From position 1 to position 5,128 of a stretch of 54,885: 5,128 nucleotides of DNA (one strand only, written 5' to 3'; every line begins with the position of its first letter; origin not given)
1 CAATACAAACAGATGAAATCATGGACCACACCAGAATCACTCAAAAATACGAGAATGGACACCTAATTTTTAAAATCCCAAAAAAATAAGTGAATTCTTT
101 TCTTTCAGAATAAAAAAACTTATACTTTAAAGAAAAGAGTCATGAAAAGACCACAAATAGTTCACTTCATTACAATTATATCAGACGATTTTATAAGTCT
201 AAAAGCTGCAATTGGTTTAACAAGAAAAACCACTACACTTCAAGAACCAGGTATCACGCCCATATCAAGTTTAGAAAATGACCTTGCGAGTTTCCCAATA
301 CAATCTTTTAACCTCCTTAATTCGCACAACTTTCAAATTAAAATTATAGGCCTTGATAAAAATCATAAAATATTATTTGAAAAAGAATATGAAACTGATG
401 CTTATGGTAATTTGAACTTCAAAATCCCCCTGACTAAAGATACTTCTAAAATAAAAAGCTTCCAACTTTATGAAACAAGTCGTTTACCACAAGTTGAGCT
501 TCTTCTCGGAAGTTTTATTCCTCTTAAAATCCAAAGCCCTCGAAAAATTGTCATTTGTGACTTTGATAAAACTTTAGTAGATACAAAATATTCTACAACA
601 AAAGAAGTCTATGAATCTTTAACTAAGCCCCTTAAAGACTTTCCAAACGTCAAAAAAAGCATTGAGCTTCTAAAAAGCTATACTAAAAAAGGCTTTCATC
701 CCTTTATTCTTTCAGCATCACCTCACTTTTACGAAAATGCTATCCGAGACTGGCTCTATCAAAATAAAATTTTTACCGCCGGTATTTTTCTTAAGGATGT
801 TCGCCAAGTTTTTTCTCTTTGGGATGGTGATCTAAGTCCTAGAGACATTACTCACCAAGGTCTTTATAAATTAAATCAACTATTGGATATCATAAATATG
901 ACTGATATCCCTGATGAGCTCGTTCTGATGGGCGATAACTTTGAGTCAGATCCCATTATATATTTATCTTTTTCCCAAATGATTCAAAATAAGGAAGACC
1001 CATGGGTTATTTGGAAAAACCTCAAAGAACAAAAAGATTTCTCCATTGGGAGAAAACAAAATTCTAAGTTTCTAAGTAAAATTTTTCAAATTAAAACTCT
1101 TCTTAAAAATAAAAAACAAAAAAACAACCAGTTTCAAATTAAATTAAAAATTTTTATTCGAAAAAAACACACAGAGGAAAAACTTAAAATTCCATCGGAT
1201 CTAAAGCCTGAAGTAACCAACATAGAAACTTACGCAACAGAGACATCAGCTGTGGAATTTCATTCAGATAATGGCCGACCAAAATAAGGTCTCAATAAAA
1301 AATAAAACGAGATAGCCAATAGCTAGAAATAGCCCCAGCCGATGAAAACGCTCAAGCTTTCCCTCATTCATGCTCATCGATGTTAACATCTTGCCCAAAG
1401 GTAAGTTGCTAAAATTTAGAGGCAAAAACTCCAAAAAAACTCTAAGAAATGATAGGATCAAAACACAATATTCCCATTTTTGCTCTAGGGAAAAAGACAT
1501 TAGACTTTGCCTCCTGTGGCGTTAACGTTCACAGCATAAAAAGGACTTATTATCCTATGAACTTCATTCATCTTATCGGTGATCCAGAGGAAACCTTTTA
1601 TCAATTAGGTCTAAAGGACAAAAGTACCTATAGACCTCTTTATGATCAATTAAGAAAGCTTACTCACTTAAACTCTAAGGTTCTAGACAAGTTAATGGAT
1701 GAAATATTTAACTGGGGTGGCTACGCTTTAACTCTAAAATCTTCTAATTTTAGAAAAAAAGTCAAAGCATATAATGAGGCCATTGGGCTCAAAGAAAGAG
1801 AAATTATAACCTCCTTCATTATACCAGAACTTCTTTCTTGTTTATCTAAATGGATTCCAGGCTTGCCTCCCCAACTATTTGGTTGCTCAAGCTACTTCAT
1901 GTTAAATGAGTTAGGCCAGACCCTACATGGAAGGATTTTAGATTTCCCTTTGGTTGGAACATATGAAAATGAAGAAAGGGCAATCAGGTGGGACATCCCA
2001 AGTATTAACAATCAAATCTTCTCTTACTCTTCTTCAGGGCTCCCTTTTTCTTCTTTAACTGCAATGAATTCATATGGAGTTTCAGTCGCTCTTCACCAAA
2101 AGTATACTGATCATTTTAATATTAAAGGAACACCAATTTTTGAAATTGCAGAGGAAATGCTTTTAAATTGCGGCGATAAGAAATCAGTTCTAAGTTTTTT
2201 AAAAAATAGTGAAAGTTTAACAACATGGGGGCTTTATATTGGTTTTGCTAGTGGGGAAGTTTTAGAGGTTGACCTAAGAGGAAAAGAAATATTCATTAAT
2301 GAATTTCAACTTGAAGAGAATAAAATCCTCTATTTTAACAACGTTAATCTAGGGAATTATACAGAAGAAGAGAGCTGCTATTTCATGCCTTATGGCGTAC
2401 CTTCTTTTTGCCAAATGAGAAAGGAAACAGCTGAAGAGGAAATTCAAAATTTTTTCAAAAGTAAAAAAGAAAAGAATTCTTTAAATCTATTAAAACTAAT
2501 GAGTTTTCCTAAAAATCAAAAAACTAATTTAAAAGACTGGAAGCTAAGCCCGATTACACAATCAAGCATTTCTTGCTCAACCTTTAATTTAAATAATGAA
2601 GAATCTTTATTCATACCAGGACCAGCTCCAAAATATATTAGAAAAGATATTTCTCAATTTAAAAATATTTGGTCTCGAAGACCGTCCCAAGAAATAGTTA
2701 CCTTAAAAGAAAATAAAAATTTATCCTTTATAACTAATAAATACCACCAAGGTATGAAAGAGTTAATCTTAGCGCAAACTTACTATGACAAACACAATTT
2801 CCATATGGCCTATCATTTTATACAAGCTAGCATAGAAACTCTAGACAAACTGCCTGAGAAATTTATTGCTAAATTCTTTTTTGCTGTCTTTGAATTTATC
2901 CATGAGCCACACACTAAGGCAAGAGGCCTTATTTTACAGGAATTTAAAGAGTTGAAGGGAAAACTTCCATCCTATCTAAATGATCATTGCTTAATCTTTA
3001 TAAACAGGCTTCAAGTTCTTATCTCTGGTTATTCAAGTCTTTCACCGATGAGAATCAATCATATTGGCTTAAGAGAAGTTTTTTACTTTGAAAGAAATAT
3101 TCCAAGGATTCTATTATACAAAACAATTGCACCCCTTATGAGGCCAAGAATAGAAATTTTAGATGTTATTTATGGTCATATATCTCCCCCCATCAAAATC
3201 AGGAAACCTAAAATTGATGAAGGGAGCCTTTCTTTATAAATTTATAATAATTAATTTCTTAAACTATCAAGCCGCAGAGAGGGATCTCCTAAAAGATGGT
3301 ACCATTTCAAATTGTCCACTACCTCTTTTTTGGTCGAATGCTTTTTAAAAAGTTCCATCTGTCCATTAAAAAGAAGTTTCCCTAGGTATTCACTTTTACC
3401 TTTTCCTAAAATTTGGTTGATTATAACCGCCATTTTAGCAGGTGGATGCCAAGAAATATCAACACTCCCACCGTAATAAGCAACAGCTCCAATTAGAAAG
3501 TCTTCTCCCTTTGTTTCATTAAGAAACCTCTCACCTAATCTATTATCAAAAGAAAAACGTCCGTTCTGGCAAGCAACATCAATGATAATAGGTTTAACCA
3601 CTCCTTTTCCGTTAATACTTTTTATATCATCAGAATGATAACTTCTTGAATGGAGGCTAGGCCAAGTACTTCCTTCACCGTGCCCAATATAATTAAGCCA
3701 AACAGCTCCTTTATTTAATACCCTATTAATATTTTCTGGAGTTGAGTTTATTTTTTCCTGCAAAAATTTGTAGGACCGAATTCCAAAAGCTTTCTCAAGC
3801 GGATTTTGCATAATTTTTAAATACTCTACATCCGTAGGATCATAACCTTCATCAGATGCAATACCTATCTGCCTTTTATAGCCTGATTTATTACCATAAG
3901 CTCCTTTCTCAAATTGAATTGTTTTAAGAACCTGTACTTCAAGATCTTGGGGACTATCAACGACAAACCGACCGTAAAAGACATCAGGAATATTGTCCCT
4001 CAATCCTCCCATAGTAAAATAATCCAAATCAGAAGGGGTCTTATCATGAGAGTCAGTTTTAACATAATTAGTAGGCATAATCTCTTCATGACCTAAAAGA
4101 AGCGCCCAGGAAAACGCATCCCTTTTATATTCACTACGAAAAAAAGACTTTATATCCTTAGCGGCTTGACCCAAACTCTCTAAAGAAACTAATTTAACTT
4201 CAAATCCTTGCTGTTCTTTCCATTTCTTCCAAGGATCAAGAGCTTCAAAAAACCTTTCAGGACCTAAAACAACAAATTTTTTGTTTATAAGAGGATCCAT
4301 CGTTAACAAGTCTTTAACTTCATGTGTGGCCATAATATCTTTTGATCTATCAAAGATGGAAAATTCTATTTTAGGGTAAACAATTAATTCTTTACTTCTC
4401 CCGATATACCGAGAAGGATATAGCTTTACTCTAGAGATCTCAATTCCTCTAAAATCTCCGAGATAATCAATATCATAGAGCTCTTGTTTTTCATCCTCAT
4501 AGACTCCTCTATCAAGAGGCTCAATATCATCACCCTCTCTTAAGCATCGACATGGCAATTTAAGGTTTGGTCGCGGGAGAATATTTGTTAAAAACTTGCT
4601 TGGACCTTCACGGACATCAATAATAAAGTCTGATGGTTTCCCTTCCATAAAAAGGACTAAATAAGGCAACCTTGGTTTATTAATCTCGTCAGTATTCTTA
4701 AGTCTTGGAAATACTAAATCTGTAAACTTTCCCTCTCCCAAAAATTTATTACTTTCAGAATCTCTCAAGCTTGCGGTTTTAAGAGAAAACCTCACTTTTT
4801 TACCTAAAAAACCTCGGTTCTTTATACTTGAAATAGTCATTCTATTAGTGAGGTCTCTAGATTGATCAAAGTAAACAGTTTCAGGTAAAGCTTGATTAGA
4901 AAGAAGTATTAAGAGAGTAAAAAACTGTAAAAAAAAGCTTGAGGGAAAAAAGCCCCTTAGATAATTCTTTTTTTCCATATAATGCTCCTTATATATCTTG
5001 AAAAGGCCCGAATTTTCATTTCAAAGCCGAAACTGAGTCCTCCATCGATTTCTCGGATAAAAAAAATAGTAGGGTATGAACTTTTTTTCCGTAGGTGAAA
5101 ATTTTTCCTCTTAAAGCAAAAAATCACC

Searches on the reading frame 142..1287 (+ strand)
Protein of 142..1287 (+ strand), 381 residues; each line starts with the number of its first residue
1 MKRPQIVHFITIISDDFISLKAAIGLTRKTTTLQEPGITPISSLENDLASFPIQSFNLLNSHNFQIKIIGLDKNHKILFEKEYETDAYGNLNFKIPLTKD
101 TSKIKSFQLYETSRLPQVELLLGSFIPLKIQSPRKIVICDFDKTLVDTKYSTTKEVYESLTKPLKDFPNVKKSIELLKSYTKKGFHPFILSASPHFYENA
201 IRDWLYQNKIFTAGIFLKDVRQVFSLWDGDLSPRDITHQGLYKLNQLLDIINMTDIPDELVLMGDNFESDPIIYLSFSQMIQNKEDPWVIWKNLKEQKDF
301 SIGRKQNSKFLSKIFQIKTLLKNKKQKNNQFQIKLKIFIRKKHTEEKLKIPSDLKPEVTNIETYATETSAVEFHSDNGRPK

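Call 71: search_protein_families(library=pfam, proteins=[window:142-1287:+], max_evalue=0.00001)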
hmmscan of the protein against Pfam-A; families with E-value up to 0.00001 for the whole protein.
window:142-1287:+ (381 aa): 1 family
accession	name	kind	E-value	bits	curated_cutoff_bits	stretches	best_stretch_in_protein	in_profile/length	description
PF09949.15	APP1_cat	-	1.8e-08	34.9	27.1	1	137-280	3-142/154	Phosphatidate phosphatase APP1, catalytic domain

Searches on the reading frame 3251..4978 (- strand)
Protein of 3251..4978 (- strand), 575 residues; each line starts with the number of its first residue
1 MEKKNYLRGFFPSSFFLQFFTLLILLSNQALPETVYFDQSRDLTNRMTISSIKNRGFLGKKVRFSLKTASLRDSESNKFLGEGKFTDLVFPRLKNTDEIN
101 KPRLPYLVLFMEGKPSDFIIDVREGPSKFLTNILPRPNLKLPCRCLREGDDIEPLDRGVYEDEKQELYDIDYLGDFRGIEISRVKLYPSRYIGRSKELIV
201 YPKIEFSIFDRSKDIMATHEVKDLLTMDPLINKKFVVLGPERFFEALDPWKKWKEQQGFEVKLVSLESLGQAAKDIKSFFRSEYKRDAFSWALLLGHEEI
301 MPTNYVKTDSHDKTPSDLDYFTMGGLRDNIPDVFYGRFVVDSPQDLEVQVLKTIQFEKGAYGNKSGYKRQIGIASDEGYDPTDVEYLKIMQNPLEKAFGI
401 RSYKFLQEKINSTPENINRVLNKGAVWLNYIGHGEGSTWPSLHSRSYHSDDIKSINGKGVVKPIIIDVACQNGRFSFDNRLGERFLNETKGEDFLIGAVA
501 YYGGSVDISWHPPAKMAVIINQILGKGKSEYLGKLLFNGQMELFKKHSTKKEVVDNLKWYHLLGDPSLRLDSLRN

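Call 71: search_protein_families(library=pfam, proteins=[window:3251-4978:-], max_evalue=0.00001)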
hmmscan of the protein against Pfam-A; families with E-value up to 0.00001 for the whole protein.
window:3251-4978:- (575 aa): 1 family
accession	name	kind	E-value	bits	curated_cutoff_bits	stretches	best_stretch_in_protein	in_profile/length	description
PF01364.23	Peptidase_C25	-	1.8e-41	143.1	23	1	236-570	2-374/374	Peptidase family C25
